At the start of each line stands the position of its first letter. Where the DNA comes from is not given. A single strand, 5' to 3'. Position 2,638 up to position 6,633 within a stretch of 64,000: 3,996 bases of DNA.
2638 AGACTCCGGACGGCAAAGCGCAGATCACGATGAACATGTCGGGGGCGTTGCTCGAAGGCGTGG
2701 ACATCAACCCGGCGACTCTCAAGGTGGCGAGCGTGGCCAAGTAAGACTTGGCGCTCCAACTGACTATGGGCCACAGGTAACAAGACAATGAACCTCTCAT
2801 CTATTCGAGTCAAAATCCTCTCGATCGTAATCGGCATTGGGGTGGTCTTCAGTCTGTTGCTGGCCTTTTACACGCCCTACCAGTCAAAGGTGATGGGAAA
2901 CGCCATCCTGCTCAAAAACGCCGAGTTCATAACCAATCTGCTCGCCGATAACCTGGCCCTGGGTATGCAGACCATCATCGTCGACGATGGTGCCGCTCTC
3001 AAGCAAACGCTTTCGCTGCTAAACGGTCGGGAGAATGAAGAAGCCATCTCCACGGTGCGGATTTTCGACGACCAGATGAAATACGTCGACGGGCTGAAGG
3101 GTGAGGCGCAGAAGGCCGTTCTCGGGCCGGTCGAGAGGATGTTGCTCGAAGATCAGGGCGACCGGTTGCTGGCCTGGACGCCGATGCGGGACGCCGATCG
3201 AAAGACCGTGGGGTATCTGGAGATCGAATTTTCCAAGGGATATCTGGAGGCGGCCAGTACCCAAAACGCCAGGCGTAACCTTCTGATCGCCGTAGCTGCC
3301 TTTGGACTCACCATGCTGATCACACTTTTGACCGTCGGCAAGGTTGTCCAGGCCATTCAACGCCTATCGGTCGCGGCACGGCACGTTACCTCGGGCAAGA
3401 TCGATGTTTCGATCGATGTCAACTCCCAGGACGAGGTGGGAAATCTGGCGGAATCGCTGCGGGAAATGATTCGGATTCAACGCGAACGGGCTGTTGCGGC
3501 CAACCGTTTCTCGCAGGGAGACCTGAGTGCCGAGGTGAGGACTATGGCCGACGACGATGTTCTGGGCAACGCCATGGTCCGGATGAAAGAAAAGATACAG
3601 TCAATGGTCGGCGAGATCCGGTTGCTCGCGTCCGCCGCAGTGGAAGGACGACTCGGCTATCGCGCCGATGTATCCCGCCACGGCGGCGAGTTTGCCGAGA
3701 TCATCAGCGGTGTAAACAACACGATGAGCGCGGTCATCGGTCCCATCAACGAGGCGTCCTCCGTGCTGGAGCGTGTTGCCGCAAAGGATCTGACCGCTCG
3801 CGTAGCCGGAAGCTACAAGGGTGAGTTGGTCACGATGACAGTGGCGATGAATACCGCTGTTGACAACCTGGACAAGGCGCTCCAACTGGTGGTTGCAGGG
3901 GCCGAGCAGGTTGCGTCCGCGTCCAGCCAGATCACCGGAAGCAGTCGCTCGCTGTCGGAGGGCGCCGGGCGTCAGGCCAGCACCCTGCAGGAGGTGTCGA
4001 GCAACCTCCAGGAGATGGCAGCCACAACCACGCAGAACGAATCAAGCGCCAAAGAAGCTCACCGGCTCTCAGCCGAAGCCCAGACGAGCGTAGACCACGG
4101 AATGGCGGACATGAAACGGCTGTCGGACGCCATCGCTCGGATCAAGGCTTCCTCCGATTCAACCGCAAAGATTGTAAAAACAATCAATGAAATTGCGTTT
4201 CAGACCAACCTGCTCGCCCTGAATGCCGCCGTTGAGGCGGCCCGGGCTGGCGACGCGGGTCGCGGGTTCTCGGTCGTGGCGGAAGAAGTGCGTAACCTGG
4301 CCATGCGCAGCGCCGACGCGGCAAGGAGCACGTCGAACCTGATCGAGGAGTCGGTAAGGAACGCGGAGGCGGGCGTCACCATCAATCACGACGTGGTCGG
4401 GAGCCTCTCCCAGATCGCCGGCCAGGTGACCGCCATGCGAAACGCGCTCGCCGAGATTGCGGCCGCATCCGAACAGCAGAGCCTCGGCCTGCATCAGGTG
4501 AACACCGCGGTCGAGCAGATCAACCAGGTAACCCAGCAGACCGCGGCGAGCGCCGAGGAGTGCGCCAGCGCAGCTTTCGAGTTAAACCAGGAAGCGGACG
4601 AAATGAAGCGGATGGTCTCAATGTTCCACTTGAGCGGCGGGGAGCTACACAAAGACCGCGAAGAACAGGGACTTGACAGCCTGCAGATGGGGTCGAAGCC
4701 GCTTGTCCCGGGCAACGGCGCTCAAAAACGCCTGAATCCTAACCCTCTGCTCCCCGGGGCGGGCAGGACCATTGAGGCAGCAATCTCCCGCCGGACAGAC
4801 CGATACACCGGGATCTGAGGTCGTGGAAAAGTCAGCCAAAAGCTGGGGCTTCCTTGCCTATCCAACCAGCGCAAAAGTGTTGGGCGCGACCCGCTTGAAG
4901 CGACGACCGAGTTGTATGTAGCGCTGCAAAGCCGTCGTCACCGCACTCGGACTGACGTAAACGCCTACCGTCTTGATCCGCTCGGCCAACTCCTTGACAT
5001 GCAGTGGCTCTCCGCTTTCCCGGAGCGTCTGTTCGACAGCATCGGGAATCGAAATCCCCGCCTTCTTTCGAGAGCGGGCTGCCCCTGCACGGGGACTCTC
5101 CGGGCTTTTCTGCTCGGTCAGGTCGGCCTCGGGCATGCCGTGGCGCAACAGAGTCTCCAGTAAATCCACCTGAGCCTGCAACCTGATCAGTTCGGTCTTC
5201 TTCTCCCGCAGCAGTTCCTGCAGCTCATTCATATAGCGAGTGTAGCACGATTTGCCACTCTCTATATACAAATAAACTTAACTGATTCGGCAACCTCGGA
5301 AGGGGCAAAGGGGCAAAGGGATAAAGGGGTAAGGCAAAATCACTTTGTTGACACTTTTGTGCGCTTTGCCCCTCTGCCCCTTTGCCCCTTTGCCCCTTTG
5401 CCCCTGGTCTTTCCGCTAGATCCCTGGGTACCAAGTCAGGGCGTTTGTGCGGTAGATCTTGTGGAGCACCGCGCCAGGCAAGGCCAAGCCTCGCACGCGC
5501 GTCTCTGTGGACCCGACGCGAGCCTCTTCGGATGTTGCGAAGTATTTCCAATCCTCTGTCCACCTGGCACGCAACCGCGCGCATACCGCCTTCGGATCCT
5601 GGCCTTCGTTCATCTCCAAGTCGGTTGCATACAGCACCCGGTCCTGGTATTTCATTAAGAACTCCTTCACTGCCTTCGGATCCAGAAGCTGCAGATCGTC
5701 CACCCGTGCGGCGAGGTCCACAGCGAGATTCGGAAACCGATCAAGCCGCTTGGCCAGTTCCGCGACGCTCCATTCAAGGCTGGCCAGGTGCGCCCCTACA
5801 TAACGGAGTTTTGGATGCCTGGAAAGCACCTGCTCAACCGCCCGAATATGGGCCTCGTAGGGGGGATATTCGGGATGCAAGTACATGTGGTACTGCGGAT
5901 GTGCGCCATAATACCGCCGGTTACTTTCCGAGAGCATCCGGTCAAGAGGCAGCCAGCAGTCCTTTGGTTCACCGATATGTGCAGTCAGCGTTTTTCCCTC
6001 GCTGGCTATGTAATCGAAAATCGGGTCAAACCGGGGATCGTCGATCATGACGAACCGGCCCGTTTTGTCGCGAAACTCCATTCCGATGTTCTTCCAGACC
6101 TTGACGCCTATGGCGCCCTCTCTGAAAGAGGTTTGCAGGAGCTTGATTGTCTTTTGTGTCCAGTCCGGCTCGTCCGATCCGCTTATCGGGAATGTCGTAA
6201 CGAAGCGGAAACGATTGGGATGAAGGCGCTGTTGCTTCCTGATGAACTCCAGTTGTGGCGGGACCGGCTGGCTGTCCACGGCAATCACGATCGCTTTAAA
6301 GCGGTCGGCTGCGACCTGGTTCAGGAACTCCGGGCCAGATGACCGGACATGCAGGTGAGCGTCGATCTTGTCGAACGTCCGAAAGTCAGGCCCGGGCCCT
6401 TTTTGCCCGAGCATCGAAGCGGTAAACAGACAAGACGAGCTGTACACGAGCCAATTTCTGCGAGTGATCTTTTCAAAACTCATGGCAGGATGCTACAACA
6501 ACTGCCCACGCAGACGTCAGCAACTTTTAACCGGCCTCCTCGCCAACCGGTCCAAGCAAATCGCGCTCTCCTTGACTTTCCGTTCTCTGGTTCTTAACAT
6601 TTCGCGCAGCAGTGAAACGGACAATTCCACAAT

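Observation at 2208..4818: YfiR-like periplasmic protein paired with a chemoreceptor (MCP) instead of a diguanylate cyclase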

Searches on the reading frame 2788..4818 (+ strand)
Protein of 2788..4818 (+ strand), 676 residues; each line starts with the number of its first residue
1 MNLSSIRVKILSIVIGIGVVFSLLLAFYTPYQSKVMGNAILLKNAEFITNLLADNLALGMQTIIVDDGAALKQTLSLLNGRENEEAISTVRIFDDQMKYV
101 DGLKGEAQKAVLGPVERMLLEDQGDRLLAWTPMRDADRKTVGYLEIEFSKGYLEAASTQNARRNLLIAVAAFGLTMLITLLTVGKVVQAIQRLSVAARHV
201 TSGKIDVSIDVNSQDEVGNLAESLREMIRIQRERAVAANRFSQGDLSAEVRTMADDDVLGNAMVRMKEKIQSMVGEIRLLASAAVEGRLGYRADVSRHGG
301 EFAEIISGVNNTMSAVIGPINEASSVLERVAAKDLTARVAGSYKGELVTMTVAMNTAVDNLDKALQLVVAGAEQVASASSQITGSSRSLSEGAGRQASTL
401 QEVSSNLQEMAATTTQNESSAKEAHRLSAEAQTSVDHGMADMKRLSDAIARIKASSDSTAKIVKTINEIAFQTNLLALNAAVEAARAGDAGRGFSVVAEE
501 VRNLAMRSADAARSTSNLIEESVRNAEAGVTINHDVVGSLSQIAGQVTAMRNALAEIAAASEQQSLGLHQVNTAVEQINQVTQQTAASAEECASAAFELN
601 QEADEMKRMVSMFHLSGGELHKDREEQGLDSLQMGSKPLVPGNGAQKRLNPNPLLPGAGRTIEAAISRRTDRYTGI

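Call 3: search_protein_families(library=pfam, proteins=[window:2788-4818:+], max_evalue=0.1)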
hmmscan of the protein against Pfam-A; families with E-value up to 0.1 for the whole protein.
window:2788-4818:+ (676 aa): 5 families
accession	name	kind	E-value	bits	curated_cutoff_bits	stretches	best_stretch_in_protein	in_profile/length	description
PF00015.26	MCPsignal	-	1.2e-41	142.9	34.6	1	428-582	4-172/172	Methyl-accepting chemotaxis protein (MCP) signalling domain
PF18947.5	HAMP_2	-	7.5e-17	61.5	24.3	1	297-362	1-66/67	HAMP domain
PF00672.30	HAMP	-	6e-16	58.9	25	2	183-228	3-48/53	HAMP domain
PF18588.6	WcbI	-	0.006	16.7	29.2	1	494-550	143-199/205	Polysaccharide biosynthesis enzyme WcbI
PF18896.5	SLT_3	-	0.043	14.7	27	1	553-607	31-85/89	Lysozyme like domain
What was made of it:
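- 2788..4818 (+): Transmembrane methyl-accepting chemotaxis protein, 676 aa. Pfam HAMP, HAMP_2 and MCPsignal (call 3).
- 3676..3873 (+): HAMP_2 domain (residues 297-362), part of a poly-HAMP linker. Pfam HAMP_2 61.5 bits (call 3).
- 4069..4533 (+): MCP signalling domain (residues 428-582), the interaction hairpin for CheA and CheW. Pfam MCPsignal 142.9 bits (call 3).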

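Call 4: search_protein_families(library=ncbifam, proteins=[window:2788-4818:+], max_evalue=0.1)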
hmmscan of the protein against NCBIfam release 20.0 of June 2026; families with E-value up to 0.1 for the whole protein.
window:2788-4818:+ (676 aa): 19 families
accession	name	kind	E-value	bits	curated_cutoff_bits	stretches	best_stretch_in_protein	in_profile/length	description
NF041847.1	transduc_aer2_vibrio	equivalog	8.2e-68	229.4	1200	1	277-618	416-757/804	aerotaxis transducer Aer2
NF011615.0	PRK15041.1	equivalog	2.8e-56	191.3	947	2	314-627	216-528/554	methyl-accepting chemotaxis protein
NF047851.1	MCPCitTducer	equivalog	3.4e-55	188.1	900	1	316-622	217-523/553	methyl-accepting chemotaxis citrate transducer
NF011622.0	PRK15048.1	equivalog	2.9e-52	178.5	900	1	316-627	216-527/553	methyl-accepting chemotaxis protein II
NF007309.0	PRK09793.1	equivalog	7e-52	177.1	903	1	311-622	209-520/533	methyl-accepting chemotaxis protein IV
NF058645.1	MCPCtpMPsAe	equivalog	1.5e-27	96.6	900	2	313-614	226-557/558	methyl-accepting chemotaxis protein CtpM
NF050802.1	AspChtxCcaA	equivalog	3.5e-17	62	1300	1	418-510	532-623/700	aspartate chemotaxis receptor CcaA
NF012163.2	BaeS_SmeS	equivalog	7.2e-07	28.5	500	1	158-252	160-253/457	sensor histidine kinase efflux regulator BaeS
NF033092.0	HK_WalK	equivalog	3.3e-06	26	725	1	127-254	142-268/594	cell wall metabolism sensor histidine kinase WalK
TIGR02169.1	SMC_prok_A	equivalog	2.1e-05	22.4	729.4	1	373-605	269-499/1165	chromosome segregation protein SMC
NF041210.1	his_kin_PieS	equivalog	0.0001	21.5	850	1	175-238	180-243/474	two component system sensor histidine kinase PieS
NF007837.0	PRK10549.1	equivalog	0.00012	21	603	1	159-252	161-253/466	envelope stress sensor histidine kinase BaeS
NF038389.1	ArsS_fam_HK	equivalog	0.00018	21.1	250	1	143-229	108-197/403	ArsS family sensor histidine kinase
NF047496.1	HK_LIC11548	equivalog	0.00078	18.3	750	1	166-229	279-342/589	LIC_11548 family sensor histidine kinase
NF040691.1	MtrAB_MtrB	equivalog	0.00095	18.3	450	2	161-228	186-254/507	MtrAB system histidine kinase MtrB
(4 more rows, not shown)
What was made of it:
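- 3676..3873 (+): NCBIfam's best partial match is Aer2 (call 4).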

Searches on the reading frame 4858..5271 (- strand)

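Call 3: search_protein_families(library=pfam, proteins=[window:4858-5271:-], max_evalue=0.1)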
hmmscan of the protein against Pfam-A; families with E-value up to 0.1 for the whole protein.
window:4858-5271:- (137 aa): 5 families
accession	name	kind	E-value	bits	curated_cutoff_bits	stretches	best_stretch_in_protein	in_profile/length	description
PF05066.19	HARE-HTH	-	1.3e-06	29.1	25.9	1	77-135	5-68/71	HB1, ASXL, restriction endonuclease HTH domain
PF15359.11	CDV3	-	0.013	16.5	27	1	62-131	45-111/126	Carnitine deficiency-associated protein 3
PF01798.23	Nop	-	0.014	15.3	25.4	1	16-137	15-123/228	snoRNA binding domain, fibrillarin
PF03711.20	OKR_DC_1_C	-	0.017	15.8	24.2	1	65-113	41-89/132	Orn/Lys/Arg decarboxylase, C-terminal domain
PF14931.11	IFT20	-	0.054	14.1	27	1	13-40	80-107/119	Intraflagellar transport complex B, subunit 20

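Call 4: search_protein_families(library=ncbifam, proteins=[window:4858-5271:-], max_evalue=0.1)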
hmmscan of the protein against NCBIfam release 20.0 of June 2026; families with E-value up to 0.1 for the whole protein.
window:4858-5271:- (137 aa): 1 family
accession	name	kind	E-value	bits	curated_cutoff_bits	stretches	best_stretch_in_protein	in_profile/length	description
TIGR02976.1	phageshock_pspB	equivalog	0.02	15.2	51.7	0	15-48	38-71/75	envelope stress response membrane protein PspB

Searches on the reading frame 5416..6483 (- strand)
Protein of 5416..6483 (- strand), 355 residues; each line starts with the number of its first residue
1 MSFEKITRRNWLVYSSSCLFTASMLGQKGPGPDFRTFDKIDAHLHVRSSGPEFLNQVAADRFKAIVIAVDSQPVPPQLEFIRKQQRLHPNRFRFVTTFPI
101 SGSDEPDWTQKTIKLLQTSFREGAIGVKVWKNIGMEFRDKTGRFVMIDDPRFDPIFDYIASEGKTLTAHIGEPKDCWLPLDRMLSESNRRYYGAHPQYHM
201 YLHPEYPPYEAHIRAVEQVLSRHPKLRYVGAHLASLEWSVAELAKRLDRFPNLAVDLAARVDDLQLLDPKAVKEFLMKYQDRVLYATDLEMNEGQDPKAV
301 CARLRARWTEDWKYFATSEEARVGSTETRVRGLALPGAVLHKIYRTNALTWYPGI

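Call 3: search_protein_families(library=pfam, proteins=[window:5416-6483:-], max_evalue=0.1)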
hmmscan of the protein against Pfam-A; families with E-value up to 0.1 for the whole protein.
window:5416-6483:- (355 aa): 1 family
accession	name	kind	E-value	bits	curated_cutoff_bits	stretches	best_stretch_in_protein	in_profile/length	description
PF04909.20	Amidohydro_2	-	2.2e-12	47.8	26.4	1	149-353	124-288/289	Amidohydrolase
